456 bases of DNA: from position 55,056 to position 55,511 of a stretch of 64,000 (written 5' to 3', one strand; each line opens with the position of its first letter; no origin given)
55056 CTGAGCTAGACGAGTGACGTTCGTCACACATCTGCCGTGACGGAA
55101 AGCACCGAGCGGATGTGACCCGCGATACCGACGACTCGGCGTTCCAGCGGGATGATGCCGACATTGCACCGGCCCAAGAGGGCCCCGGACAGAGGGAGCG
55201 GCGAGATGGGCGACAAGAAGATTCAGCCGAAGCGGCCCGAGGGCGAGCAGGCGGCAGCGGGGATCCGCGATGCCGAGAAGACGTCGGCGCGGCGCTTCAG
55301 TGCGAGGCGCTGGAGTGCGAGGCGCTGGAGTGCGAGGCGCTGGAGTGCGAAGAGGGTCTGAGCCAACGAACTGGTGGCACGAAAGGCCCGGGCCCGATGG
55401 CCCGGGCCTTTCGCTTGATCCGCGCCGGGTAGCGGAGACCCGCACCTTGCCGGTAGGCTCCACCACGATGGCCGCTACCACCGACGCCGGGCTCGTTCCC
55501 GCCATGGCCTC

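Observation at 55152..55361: Small ORF built on a 4 x 15-bp tandem repeat, with frame-ambiguous coding signal ((SARRW)n versus (ALECE)n)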

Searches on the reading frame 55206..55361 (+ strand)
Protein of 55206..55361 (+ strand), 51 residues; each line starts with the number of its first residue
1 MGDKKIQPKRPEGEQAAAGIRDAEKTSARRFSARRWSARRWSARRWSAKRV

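Call 16: find_homologous_proteins(query=A2, max_evalue=0.01)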
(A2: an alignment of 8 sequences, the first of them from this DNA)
Query A2 (8 sequences) (51 aa, profile of the alignment): 85 proteins with E <= 0.01 among 181 candidates.
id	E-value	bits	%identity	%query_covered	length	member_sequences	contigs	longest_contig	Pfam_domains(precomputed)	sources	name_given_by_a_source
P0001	1.6e-21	94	100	100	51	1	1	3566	-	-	-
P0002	1.2e-18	85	57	100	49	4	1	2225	-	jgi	jgi:hypothetical protein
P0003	1.1e-17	82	53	88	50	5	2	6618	-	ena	-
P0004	1.2e-17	82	49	100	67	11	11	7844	-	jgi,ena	jgi:hypothetical protein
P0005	1.3e-17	82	49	100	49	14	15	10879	-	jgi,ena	jgi:hypothetical protein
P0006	1.5e-17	81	53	88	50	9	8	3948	-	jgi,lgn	jgi:hypothetical protein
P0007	3.6e-17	80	53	88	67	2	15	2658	-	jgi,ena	-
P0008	4.3e-17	80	51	100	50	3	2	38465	-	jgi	-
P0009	6.1e-17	80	55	88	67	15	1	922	-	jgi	jgi:hypothetical protein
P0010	6.5e-17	79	64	98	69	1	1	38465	-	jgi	-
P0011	6.8e-17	79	50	98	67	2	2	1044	-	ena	-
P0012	1.0e-16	79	51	92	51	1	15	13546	-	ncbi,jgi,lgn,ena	jgi:hypothetical protein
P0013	1.3e-16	78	50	92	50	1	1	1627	-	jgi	-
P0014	1.7e-16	78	51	100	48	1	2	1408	-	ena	-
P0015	2.8e-16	77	52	94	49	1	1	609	-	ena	-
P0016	3.0e-16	77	44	88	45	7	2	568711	-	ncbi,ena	-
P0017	4.8e-16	77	34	57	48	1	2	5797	-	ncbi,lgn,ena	-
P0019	2.0e-15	75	53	100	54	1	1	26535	-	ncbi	-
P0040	7.6e-12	63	63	59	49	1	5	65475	-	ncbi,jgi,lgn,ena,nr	ncbi:MAG TPA: hypothetical protein VHW68_00700 [Actinomycetota bacterium]|jgi:hypothetical protein|n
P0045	1.8e-11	62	51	96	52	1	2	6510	-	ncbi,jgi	ncbi:MAG: hypothetical protein ACXVWF_04275 [Actinomycetota bacterium]|jgi:hypothetical protein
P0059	2.8e-9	55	35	100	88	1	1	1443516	-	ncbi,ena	-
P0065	1.1e-7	50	59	57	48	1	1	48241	-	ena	-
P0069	4.7e-7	48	31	100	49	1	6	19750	-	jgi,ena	jgi:hypothetical protein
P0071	2.1e-6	46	57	59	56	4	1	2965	-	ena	-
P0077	1.3e-5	43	-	-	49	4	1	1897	-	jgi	jgi:hypothetical protein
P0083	5.1e-4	38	-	-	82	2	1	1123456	-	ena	-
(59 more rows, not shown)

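Call 23: find_encoding_contigs(protein=P0010, flank=6000, max_places=2)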
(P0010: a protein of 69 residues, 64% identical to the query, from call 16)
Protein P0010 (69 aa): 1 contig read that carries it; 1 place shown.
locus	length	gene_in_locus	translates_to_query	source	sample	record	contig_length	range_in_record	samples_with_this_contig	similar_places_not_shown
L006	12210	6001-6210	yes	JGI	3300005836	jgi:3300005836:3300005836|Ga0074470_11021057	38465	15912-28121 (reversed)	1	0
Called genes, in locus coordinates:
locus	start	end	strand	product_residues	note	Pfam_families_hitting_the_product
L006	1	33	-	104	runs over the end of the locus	PF10611:DUF2469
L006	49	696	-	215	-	PF01351:RNase_HII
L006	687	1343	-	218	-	PF10502:Peptidase_S26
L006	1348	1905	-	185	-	PF01245:Ribosomal_L19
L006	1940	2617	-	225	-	PF01746:tRNA_m1G_MT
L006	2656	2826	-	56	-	-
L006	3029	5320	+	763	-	PF02163:Peptidase_M50, PF00027:cNMP_binding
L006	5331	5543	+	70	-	-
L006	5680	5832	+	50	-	-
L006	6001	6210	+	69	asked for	-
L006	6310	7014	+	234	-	PF00027:cNMP_binding, PF13545:HTH_Crp_2, PF00325:Crp (weak), PF25213:HVO_A0261_N (weak)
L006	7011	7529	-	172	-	PF01782:RimM, PF05239:PRC (weak), PF24986:PRC_RimM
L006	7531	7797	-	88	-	PF13083:KH_KhpA-B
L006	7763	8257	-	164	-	PF00886:Ribosomal_S16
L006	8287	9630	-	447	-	PF02881:SRP54_N, PF13401:AAA_22, PF00448:SRP54, PF02978:SRP_SPB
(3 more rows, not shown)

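Call 24: find_encoding_contigs(protein=P0083, flank=6000, max_places=2)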
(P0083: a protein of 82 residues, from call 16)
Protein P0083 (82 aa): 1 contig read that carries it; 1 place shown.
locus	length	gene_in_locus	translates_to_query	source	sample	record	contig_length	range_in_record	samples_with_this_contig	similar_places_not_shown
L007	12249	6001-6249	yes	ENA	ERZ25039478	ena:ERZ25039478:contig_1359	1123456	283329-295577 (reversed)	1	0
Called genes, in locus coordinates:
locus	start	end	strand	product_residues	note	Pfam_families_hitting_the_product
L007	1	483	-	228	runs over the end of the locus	-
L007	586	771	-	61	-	PF12647:RNHCP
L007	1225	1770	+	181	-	PF01966:HD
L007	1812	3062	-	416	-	PF01547:SBP_bac_1, PF13416:SBP_bac_8, PF13531:SBP_bac_11 (faint), PF13343:SBP_bac_6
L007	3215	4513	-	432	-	PF00082:Peptidase_S8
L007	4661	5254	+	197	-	-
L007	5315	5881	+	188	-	PF01966:HD (weak)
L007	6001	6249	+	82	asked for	-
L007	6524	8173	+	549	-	PF00501:AMP-binding, PF13193:AMP-binding_C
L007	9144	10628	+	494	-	PF01266:DAO (faint), PF16350:FAO_M, PF01571:GCV_T, PF08669:GCV_T_C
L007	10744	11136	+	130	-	PF23636:DUF7144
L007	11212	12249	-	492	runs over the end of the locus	PF06253:MTTB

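Call 25: find_encoding_contigs(protein=P0065, flank=6000, max_places=2)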
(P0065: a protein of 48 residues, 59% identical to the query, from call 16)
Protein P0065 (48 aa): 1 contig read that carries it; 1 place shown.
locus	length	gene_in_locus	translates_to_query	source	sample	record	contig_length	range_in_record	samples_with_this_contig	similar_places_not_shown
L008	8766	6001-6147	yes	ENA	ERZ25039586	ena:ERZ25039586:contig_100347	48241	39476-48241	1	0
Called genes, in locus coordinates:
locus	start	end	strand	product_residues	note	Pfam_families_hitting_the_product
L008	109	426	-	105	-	PF10611:DUF2469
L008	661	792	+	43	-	-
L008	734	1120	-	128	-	PF01351:RNase_HII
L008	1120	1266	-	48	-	PF10502:Peptidase_S26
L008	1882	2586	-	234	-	PF01245:Ribosomal_L19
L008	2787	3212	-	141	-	PF01746:tRNA_m1G_MT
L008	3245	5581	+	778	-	PF02163:Peptidase_M50 (faint), PF00027:cNMP_binding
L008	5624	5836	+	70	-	-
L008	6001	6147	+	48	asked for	-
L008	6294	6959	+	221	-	PF00027:cNMP_binding, PF13545:HTH_Crp_2, PF25213:HVO_A0261_N (weak), PF00325:Crp (weak)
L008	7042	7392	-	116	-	PF01782:RimM (weak), PF24986:PRC_RimM (weak)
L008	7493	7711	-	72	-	PF13083:KH_KhpA-B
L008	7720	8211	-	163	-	-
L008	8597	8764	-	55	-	?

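Call 27: search_solved_structures(query=A2, max_evalue=10, show_alignments=2)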
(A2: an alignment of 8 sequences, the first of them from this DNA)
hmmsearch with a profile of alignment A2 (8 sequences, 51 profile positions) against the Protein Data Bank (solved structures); distinct sequences matched with E-value up to 10: 1.
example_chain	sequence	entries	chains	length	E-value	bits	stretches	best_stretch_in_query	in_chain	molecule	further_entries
6zj3_Ln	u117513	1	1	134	0.62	13.8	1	16-44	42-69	Ribosomal protein eL27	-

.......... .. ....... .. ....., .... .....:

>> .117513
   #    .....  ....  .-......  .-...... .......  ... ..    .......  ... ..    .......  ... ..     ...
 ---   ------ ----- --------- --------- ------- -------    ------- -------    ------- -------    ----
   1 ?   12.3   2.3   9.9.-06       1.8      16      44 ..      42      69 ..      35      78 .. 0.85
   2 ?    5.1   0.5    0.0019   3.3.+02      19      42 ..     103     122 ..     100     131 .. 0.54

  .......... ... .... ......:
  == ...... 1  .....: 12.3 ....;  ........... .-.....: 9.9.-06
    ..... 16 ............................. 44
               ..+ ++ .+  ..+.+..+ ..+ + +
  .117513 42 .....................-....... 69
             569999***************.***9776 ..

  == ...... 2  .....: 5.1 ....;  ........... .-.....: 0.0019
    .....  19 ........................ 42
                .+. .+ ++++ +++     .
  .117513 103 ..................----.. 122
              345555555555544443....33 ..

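Call 28: search_protein_families(library=ncbifam, proteins=[window:55206-55361:+, P0005, P0017, P0077, P0071], max_evalue=1)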
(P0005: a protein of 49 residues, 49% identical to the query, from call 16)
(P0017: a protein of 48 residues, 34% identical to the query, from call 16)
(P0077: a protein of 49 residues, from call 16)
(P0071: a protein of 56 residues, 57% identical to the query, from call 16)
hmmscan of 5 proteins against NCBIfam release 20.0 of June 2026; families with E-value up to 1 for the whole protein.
window:55206-55361:+ (51 aa): 0 families

P0005 (49 aa): 0 families

P0017 (48 aa): 1 family
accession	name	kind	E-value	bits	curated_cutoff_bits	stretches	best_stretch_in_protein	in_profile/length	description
TIGR01847.1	bacteriocin_sig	domain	0.8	10.6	15.7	0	29-38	2-11/15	bacteriocin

P0077 (49 aa): 0 families

P0071 (56 aa): 0 families

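Call 29: search_protein_families(library=pfam, proteins=[window:55206-55361:+, P0005, P0017, P0077, P0071, P0019], max_evalue=10)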
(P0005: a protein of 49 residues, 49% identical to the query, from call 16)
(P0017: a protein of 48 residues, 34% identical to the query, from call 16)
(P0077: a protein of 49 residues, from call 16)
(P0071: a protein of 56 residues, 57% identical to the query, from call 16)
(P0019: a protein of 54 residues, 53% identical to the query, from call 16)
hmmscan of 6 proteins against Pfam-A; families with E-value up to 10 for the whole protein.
window:55206-55361:+ (51 aa): 0 families

P0005 (49 aa): 0 families

P0017 (48 aa): 0 families

P0077 (49 aa): 1 family
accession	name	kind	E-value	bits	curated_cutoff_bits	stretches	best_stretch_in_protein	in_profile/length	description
PF03766.18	Remorin_N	-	0.022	15.2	23.2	1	2-38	6-41/54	Remorin, N-terminal region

P0071 (56 aa): 0 families

P0019 (54 aa): 0 families

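Call 33: find_encoding_contigs(protein=P0059, flank=7000, max_places=1)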
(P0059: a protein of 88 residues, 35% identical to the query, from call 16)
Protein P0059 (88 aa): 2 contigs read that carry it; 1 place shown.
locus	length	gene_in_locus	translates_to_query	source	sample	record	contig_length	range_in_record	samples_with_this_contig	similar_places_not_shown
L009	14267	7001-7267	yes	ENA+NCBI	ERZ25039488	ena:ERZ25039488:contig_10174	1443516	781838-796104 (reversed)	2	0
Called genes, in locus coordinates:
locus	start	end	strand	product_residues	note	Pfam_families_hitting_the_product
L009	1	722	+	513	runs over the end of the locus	PF00282:Pyridoxal_deC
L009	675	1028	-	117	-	PF08378:NERD (weak), PF02021:UPF0102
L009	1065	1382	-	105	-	PF10611:DUF2469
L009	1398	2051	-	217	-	PF01351:RNase_HII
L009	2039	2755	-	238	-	PF10502:Peptidase_S26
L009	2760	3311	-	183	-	PF01245:Ribosomal_L19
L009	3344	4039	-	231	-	PF01746:tRNA_m1G_MT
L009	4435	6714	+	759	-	PF02163:Peptidase_M50 (faint), PF00027:cNMP_binding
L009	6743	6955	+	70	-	-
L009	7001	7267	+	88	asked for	-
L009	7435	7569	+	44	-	-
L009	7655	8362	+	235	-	PF00027:cNMP_binding, PF13545:HTH_Crp_2, PF00325:Crp (weak), PF25213:HVO_A0261_N (weak)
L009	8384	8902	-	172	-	PF01782:RimM, PF05239:PRC (weak), PF24986:PRC_RimM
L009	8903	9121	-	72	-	PF13083:KH_KhpA-B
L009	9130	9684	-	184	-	-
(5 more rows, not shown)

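Call 34: find_encoding_contigs(protein=P0069, flank=7000, max_places=2)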
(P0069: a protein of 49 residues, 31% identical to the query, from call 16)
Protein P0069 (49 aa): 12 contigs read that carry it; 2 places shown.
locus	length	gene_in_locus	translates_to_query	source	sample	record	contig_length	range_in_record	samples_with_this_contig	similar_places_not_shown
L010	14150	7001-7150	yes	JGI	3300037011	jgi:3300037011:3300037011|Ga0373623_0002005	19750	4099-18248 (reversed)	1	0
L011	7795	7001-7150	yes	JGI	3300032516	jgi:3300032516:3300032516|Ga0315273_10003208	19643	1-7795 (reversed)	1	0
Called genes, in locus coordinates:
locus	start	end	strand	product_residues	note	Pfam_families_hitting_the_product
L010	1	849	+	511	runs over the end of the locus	PF00282:Pyridoxal_deC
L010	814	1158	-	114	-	PF08378:NERD, PF02021:UPF0102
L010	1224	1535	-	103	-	PF10611:DUF2469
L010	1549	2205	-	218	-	PF01351:RNase_HII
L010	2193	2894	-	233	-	PF10502:Peptidase_S26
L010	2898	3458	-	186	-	PF01245:Ribosomal_L19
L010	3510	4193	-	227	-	PF01746:tRNA_m1G_MT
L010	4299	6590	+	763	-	PF02163:Peptidase_M50 (faint), PF00027:cNMP_binding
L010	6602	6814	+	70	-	-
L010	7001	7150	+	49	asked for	-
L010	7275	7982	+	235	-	PF00027:cNMP_binding, PF13545:HTH_Crp_2, PF00325:Crp (weak), PF25213:HVO_A0261_N (weak)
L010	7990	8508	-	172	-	PF01782:RimM, PF05239:PRC (faint), PF24986:PRC_RimM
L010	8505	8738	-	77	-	PF13083:KH_KhpA-B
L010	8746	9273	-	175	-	PF00886:Ribosomal_S16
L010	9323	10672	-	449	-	PF02881:SRP54_N, PF13401:AAA_22, PF00448:SRP54, PF01656:CbiA (weak), PF02978:SRP_SPB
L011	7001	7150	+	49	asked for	-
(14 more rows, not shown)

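Call 35: find_encoding_contigs(protein=P0040, flank=7000, max_places=1)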
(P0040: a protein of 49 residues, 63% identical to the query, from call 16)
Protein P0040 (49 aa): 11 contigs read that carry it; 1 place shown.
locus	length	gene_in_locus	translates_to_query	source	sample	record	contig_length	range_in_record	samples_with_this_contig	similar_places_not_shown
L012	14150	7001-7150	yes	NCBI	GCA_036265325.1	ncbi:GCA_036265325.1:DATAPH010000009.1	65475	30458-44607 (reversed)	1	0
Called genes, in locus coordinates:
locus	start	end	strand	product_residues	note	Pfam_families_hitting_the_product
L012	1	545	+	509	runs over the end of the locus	PF00282:Pyridoxal_deC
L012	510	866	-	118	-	PF08378:NERD (weak), PF02021:UPF0102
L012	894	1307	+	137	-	PF00583:Acetyltransf_1, PF13673:Acetyltransf_10, PF13508:Acetyltransf_7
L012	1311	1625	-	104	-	PF10611:DUF2469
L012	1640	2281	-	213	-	PF01351:RNase_HII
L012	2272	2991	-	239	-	PF10502:Peptidase_S26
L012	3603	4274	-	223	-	PF01746:tRNA_m1G_MT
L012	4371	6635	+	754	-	PF02163:Peptidase_M50 (weak), PF00027:cNMP_binding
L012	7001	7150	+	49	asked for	-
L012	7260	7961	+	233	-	PF00027:cNMP_binding, PF13545:HTH_Crp_2, PF00325:Crp, PF25213:HVO_A0261_N (weak)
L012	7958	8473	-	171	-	PF01782:RimM, PF24986:PRC_RimM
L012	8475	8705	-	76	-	PF13083:KH_KhpA-B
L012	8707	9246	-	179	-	-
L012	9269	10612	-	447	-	PF02881:SRP54_N, PF13401:AAA_22, PF00448:SRP54, PF02978:SRP_SPB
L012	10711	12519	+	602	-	PF00512:HisKA, PF02518:HATPase_c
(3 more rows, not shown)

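Call 36: find_encoding_contigs(protein=P0071, flank=7000, max_places=1)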
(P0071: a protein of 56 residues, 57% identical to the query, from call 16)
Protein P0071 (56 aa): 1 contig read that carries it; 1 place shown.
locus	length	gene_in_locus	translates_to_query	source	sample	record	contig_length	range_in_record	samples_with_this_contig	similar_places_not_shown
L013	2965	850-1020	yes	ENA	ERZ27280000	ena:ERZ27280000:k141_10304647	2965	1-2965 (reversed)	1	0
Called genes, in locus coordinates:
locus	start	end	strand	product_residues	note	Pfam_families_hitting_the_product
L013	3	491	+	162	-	?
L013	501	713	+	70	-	PF09947:DUF2180 (faint)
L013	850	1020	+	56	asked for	-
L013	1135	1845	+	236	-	PF00027:cNMP_binding, PF13545:HTH_Crp_2, PF00325:Crp, PF25213:HVO_A0261_N (weak)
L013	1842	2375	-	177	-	PF01782:RimM, PF05239:PRC, PF24986:PRC_RimM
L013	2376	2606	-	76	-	PF13083:KH_KhpA-B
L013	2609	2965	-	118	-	?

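Call 50: predict_structure(alignment_id=A3)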
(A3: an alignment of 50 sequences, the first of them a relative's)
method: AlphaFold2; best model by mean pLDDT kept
length: 51 residues; sequences in the alignment: 50
mean_pLDDT: 68.5   pTM: 0.32
mean pLDDT of the five models: 68.5, 67.7, 67.1, 66.3, 65.7
residues with pLDDT >= 90: 0; 70-90: 23; 50-70: 28; < 50: 0
segments of 3 or more residues with pLDDT < 50: none
pLDDT, mean of each block of 10 residues (from residue 1): 67 61 64 81 71 56
secondary structure, 60 per line:
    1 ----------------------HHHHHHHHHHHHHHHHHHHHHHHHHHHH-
elements in order: H23-50

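Call 62: search_protein_families(library=padloc, proteins=[window:55206-55361:+], max_evalue=0.01)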
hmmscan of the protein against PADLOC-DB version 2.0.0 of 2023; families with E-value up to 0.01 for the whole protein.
window:55206-55361:+ (51 aa): 0 families

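Call 67: list_cluster_members(proteins=[P0012, P0016, P0019, P0045, P0059, P0103, P0144, P0190, P0163, P0199])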
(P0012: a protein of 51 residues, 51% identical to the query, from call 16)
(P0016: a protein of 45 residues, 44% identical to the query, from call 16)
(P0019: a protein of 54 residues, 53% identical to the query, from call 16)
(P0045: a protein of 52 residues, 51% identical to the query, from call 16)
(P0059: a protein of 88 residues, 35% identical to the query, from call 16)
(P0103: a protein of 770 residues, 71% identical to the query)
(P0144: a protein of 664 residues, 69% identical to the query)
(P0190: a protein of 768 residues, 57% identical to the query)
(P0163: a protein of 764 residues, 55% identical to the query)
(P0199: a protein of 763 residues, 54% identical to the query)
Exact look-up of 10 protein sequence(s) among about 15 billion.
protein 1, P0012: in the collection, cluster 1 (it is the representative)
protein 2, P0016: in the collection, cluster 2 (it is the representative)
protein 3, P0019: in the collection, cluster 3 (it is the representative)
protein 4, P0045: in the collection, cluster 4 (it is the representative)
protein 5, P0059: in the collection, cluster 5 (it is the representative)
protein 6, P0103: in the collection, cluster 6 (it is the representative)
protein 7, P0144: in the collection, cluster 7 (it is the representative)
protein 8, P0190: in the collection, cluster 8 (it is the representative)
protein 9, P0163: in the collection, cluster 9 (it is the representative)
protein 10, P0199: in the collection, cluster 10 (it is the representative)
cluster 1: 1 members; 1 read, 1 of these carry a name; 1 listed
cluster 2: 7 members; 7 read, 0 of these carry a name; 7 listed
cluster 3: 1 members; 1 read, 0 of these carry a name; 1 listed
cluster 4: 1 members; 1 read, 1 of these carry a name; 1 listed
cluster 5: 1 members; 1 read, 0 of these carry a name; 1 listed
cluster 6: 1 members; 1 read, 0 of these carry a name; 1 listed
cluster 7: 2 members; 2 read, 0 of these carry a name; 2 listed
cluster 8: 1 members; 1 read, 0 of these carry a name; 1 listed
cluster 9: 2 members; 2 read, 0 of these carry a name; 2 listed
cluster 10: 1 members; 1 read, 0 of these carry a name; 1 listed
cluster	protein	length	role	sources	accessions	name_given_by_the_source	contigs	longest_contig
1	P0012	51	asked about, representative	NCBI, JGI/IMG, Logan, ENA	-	hypothetical protein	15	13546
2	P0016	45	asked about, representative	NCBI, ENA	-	-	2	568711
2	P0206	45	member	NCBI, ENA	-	-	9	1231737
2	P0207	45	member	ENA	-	-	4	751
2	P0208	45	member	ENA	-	-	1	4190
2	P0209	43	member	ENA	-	-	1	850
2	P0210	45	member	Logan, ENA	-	-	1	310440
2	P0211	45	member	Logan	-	-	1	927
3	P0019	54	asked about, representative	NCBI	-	-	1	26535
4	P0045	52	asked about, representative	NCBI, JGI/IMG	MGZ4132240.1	MAG: hypothetical protein ACXVWF_04275 [Actinomycetota bacterium] | hypothetical protein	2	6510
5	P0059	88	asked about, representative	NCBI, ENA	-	-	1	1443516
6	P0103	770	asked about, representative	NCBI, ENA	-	-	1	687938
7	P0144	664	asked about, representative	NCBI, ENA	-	-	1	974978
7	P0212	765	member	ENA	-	-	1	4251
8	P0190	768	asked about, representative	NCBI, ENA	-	-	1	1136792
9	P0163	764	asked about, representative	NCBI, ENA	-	-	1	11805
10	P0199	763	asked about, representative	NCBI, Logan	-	-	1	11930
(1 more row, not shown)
